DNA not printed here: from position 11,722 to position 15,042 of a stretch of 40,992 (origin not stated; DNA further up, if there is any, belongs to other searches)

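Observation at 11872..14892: Single 1006-aa polypeptide with two complete radical SAM cores and a Gfo/Idh/MocA dehydrogenase domain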

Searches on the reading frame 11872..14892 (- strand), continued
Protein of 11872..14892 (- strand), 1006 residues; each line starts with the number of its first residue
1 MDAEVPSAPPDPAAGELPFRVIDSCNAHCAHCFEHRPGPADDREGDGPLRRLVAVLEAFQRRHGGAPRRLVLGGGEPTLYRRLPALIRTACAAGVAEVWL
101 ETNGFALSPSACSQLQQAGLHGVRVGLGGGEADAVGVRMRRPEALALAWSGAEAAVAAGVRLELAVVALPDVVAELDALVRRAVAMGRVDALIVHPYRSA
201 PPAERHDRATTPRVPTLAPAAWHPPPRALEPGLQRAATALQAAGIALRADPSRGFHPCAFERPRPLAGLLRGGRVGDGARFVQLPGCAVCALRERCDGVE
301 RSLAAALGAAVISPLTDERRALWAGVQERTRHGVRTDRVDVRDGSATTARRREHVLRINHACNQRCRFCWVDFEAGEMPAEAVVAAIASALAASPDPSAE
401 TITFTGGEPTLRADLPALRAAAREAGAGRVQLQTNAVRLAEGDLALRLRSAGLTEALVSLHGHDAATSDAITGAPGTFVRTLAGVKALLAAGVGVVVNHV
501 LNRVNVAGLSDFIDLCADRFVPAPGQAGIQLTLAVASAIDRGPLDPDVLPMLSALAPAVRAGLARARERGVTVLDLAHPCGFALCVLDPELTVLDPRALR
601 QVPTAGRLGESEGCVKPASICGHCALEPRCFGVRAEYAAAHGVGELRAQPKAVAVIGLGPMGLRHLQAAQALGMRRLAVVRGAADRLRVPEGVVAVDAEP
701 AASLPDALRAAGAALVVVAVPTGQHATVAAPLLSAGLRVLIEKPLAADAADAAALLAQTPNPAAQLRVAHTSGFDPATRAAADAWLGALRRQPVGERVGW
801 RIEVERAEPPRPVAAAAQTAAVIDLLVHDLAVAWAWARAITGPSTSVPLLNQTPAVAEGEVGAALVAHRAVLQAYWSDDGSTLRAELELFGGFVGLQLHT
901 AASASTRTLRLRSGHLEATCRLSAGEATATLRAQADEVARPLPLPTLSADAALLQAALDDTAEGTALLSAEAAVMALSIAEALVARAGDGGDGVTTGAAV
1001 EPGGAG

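Call 18: find_encoding_contigs(protein=P0024, flank=10000, max_places=1)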
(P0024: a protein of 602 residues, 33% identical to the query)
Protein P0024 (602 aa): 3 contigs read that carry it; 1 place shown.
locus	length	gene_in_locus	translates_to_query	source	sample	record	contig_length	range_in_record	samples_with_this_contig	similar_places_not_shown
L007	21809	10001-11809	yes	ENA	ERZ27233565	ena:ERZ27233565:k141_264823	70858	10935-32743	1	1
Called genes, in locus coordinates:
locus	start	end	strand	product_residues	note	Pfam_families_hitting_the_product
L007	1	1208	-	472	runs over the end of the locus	PF17957:Big_7 (faint)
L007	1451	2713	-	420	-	PF13620:CarboxypepD_reg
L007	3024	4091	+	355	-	-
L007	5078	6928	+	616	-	PF00149:Metallophos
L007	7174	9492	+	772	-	PF00390:malic, PF03949:Malic_M, PF01515:PTA_PTB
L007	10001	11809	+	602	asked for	PF04055:Radical_SAM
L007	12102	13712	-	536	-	-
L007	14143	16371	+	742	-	PF13089:PP_kinase_N, PF02503:PP_kinase, PF17941:PP_kinase_C_1, PF13091:PLDc_2 (faint), PF13090:PP_kinase_C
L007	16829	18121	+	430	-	PF04932:Wzy_C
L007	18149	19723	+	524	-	PF03023:MurJ, PF13440:Polysacc_synt_3 (faint), PF01554:MatE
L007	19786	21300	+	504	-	PF04932:Wzy_C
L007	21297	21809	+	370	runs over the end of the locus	PF13439:Glyco_transf_4, PF20706:GT4-conflict (weak), PF00534:Glycos_transf_1, PF13692:Glyco_trans_1_4, PF13524:Glyco_trans_1_2 (weak)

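Call 19: find_encoding_contigs(protein=P0034, flank=10000, max_places=1)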
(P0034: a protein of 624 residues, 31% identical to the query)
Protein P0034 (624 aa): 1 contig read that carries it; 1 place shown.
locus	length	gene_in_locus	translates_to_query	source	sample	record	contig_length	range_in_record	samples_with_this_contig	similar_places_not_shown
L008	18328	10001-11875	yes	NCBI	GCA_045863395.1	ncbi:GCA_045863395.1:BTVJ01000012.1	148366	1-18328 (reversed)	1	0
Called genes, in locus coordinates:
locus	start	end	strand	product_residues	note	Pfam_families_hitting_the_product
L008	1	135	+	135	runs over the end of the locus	-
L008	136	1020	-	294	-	PF00106:adh_short, PF08659:KR, PF13561:adh_short_C2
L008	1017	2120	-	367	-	PF01142:TruD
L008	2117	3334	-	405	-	-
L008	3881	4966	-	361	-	PF00266:Aminotran_5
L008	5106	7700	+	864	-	-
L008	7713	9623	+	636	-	PF04055:Radical_SAM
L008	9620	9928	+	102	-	-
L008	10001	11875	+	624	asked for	PF04055:Radical_SAM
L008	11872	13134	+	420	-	-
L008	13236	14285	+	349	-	PF04055:Radical_SAM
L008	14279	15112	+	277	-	PF01040:UbiA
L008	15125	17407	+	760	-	PF04055:Radical_SAM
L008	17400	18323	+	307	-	PF04055:Radical_SAM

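Call 22: search_solved_structures(query=window:11872-14892:-, max_evalue=0.01)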
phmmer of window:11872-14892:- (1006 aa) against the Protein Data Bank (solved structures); distinct sequences matched with E-value up to 0.01: 26.
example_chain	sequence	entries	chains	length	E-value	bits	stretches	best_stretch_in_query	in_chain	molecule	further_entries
7vob_C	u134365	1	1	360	2e-11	46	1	344-506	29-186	Cytosylglucuronate decarboxylase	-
7voc_C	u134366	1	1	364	2.1e-11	45.9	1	344-506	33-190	Cytosylglucuronate decarboxylase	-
6c8v_A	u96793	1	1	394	1.7e-08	36.3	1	357-582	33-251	Coenzyme PQQ synthesis protein E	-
7tol_A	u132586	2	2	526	2.1e-08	36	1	358-460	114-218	glycerol dibiphytanyl glycerol tetraether - macrocyclic archaeol synthase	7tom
6efn_A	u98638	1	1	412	2.8e-07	32.3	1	355-519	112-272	Sporulation killing factor maturation protein SkfB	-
3c1a_A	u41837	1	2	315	3.6e-07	31.9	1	649-781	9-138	Putative oxidoreductase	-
7bvj_A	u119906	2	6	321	3.6e-07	31.9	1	654-833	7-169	Oxidoreductase, NAD-binding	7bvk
8w9s_A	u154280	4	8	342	4.6e-06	28.3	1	642-836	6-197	NADH-dependent dihydrogenase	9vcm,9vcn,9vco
9azo_A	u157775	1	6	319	8e-05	24.2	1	652-778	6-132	PmdC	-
3ec7_A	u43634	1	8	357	0.0001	23.8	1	653-768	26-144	Putative Dehydrogenase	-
4hkt_A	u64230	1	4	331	0.00014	23.3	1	655-784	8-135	Inositol 2-dehydrogenase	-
1ofg_A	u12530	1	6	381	0.00025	22.5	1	653-782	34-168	GLUCOSE-FRUCTOSE OXIDOREDUCTASE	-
1ryd_A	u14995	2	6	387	0.00025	22.5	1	653-782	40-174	glucose-fructose oxidoreductase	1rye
3e82_A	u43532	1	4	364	0.00028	22.4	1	653-775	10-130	Putative oxidoreductase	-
6nor_A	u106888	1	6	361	0.00032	22.2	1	651-782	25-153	Putative NAD dependent dehydrogenase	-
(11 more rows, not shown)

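Call 23: find_related_loci(query=A1, collection=genome_contigs, flank=10000)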
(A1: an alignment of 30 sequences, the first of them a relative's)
Query A1 (1006 aa) in genome_contigs; peptide patterns used: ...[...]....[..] (x = any residue, [..] = any of these).
599 stretches matched a pattern (row limit reached: there are more); 270 encode a relative of the query (tblastn E <= 1e-3); the best 80 are kept; 80 distinct loci.
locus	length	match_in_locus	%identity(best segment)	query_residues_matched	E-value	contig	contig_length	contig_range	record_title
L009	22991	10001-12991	78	1-1004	0e+0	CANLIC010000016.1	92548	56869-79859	MAG: Myxococcales bacterium isolate TH-Jun18-32 genome assembly, contig: TH-Jun18-C308, whole genome shotgun sequence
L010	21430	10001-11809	47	16-646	2e-145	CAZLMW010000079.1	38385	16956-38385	MAG TPA_asm: uncultured Enterobacteriaceae bacterium isolate binchicken_co46_896 genome assembly, contig: NODE_1809_leng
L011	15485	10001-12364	42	17-832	1e-138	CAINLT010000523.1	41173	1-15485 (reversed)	MAG: uncultured Myxococcales bacterium isolate MJ-time_bin-8340 genome assembly, contig: bin-8340:523/549, whole genome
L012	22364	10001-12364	41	17-832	1e-131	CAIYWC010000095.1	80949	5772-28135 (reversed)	MAG: uncultured Myxococcales bacterium isolate AlinenLipids_bin-2060 genome assembly, contig: bin-2060:095/236, whole ge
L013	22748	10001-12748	53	7-959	0e+0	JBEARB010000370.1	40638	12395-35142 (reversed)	MAG: Pseudomonadota bacterium isolate muddycreek_2019_sw_WHONDRS-S19S_0082_B_bin.95 scaffold_1249707, whole genome shotg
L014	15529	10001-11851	39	15-646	3e-98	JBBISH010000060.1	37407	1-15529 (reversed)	MAG: Myxococcales bacterium isolate STS170223_bin_369 NODE_645_length_37407_cov_1.8857, whole genome shotgun sequence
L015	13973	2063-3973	39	6-650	8e-98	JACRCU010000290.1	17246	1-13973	MAG: Deltaproteobacteria bacterium isolate NC_groundwater_1654_Pr3_B-0.1um_9_b SR-2_scaffold_141_2086878, whole genome s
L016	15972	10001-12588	41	16-912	6e-104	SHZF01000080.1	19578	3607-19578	MAG: Myxococcales bacterium isolate Baikal-deep-G138 BACOMB-C13252, whole genome shotgun sequence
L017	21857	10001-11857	40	15-648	7e-97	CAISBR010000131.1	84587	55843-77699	MAG: uncultured Myxococcales bacterium isolate Ki3-D4_bin-362 genome assembly, contig: bin-362:131/244, whole genome sho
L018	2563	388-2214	38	12-647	2e-96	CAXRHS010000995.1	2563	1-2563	MAG: Myxococcota bacterium isolate CJ01B_8.15 genome assembly, contig: k141_1481190, whole genome shotgun sequence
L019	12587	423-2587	37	12-755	5e-89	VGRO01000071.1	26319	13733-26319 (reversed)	MAG: Deltaproteobacteria bacterium isolate M_DeepCast_65m_m1_011 M_DeepCast_65m_m1_011_Ga0194120_10003332, whole genome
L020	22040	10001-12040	35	23-708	3e-67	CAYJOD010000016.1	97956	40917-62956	MAG TPA_asm: uncultured Candidatus Binatia bacterium isolate ERP124720_co1_58 genome assembly, contig: NODE_289_length_9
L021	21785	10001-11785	37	20-648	6e-67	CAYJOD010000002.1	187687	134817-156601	MAG TPA_asm: uncultured Candidatus Binatia bacterium isolate ERP124720_co1_58 genome assembly, contig: NODE_82_length_18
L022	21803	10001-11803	34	19-647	3e-64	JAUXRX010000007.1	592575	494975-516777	MAG: Archangium sp. isolate C12_metabat.bin.17_sub C12_k141_645388, whole genome shotgun sequence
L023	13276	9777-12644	34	20-647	1e-63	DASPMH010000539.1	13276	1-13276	MAG TPA_asm: Terriglobales bacterium isolate SMAG_U12087 k141_270903, whole genome shotgun sequence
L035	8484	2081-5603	33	4-687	3e-59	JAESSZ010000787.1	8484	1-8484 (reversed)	MAG: Nannocystaceae bacterium isolate NORP301 CoAssembly_2918636, whole genome shotgun sequence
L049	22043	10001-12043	32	24-704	2e-57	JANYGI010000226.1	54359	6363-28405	MAG: Byssovorax sp. isolate 341R_metabinner_12 341R_k141_846013, whole genome shotgun sequence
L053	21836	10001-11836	34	6-647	8e-57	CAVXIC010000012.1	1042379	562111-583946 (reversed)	MAG: uncultured bacterium isolate MFD03250.bin.1.10 genome assembly, contig: contig_19201, whole genome shotgun sequence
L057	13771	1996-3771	34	18-647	5e-56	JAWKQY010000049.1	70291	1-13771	MAG: Nannocystaceae bacterium isolate AC1.67 AC1.67.fa-49, whole genome shotgun sequence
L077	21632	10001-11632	37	70-649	7e-54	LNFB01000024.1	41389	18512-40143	MAG: Deltaproteobacteria bacterium Ga0077550 Ga0077550_1020.1, whole genome shotgun sequence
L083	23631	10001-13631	35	23-646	8e-54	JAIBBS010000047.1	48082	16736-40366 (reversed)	MAG: Nannocystaceae bacterium isolate SSF46 NODE_13266_length_48082_cov_84.446710, whole genome shotgun sequence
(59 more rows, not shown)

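Call 29: find_homologous_proteins(query=A1, max_evalue=1e-20)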
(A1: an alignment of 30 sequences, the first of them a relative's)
Query A1 (30 sequences) (1006 aa, profile of the alignment): 49 proteins with E <= 1e-20 among 8000 candidates.
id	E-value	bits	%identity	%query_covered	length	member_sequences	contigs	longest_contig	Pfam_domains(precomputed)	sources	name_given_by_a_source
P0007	5.2e-228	776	48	62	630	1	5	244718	PF04055.28,PF13353.12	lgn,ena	-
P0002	2.4e-224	764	78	100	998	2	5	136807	PF01408.29,PF04055.28,PF13353.12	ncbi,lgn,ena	-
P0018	2.5e-223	761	35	62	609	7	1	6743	PF04055.28,PF13353.12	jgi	jgi:MoaA/NifB/PqqE/SkfB family radical SAM enzyme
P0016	6.3e-222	756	36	62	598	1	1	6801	PF04055.28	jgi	jgi:MoaA/NifB/PqqE/SkfB family radical SAM enzyme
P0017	5.1e-221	753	33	62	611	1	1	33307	PF04055.28,PF13353.12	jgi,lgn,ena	-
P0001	1.1e-220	752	100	100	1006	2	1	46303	PF01408.29,PF04055.28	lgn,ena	-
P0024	9.2e-220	749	33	63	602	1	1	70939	PF04055.28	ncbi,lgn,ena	-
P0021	1.7e-219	748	36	62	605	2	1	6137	PF04055.28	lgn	-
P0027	3.0e-219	747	35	62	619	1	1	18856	PF04055.28,PF13353.12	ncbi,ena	-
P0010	4.2e-219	747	46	61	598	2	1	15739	PF04055.28,PF13353.12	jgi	-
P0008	3.1e-218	744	42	81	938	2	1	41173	PF01408.29,PF04055.28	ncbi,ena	-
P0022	7.9e-217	739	35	62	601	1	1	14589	PF04055.28,PF13353.12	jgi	jgi:MoaA/NifB/PqqE/SkfB family radical SAM enzyme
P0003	1.5e-216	738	53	95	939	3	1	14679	PF01408.29,PF04055.28,PF13353.12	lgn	-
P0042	6.4e-216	736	47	62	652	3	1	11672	PF04055.28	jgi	-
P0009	6.8e-215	733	41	81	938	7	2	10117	PF01408.29,PF04055.28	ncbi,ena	-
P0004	5.7e-214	730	52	93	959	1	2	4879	PF01408.29,PF04055.28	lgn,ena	-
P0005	1.0e-213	729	56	82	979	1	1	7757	PF01408.29,PF04055.28,PF13353.12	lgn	-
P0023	3.7e-212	724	33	58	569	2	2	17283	PF04055.28,PF13353.12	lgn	-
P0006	8.6e-211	719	46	63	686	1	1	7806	PF04055.28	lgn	-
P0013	1.7e-210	718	39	64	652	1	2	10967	PF04055.28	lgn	-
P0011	2.0e-210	718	39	64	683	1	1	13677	PF04055.28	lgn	-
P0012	3.2e-210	718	39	63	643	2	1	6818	PF04055.28,PF13353.12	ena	-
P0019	5.7e-207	707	35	62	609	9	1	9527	PF04055.28,PF13353.12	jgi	jgi:MoaA/NifB/PqqE/SkfB family radical SAM enzyme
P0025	1.8e-206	705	34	61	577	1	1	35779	PF04055.28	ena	-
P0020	7.6e-205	700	35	62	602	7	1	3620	PF04055.28,PF13353.12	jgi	jgi:MoaA/NifB/PqqE/SkfB family radical SAM enzyme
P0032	6.1e-202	690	32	59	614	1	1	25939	PF04055.28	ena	-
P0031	9.9e-201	686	36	62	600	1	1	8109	PF04055.28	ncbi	-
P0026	1.4e-200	686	35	62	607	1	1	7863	PF04055.28,PF13353.12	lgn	-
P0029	4.2e-198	678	30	62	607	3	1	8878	PF04055.28,PF13353.12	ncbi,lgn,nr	ncbi:MAG: radical SAM protein [Myxococcales bacterium]|nr:radical SAM protein [Myxococcales bacteriu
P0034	1.3e-190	653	31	63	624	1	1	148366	PF04055.28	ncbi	ncbi:MAG: hypothetical protein AMXMBFR64_18070 [Myxococcales bacterium]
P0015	9.9e-188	643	35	82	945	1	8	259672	PF01408.29,PF04055.28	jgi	jgi:MoaA/NifB/PqqE/SkfB family radical SAM enzyme/predicted dehydrogenase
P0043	7.6e-184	630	32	62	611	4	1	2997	PF04055.28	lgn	-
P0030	4.1e-179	615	30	62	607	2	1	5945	PF04055.28,PF13353.12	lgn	-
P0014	6.1e-176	604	37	30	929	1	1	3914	PF04055.28,PF13353.12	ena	-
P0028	6.3e-165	568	32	62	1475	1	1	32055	PF04055.28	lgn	-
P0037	9.9e-150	518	29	62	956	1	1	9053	PF01408.29,PF04055.28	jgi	jgi:predicted dehydrogenase/pyruvate-formate lyase-activating enzyme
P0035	2.4e-138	480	34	50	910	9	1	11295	PF04055.28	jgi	-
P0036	4.5e-136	473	35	39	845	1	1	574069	PF04055.28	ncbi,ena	-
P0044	8.5e-121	422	33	59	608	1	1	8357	PF04055.28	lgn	-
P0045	2.9e-73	265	37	31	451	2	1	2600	PF04055.28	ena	-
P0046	6.0e-72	261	38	26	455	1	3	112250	PF04055.28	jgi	jgi:hypothetical protein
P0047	1.3e-71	260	38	26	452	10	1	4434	PF04055.28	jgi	jgi:uncharacterized Fe-S cluster-containing radical SAM superfamily protein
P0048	4.3e-71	258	40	26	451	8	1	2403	PF04055.28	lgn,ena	-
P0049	2.0e-70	256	39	26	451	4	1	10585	PF04055.28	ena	-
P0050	1.9e-69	253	37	26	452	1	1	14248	PF04055.28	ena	-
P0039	8.3e-35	138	37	15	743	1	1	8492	PF04055.28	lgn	-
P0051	1.7e-33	134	40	15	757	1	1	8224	PF04055.28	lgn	-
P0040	1.7e-30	124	33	16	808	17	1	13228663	PF04055.28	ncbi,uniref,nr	ncbi:radical SAM protein [Nannocystis punicea]|uniref:Radical SAM protein n=1 Tax=Nannocystis punice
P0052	2.8e-29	120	33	13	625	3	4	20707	PF04055.28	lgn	-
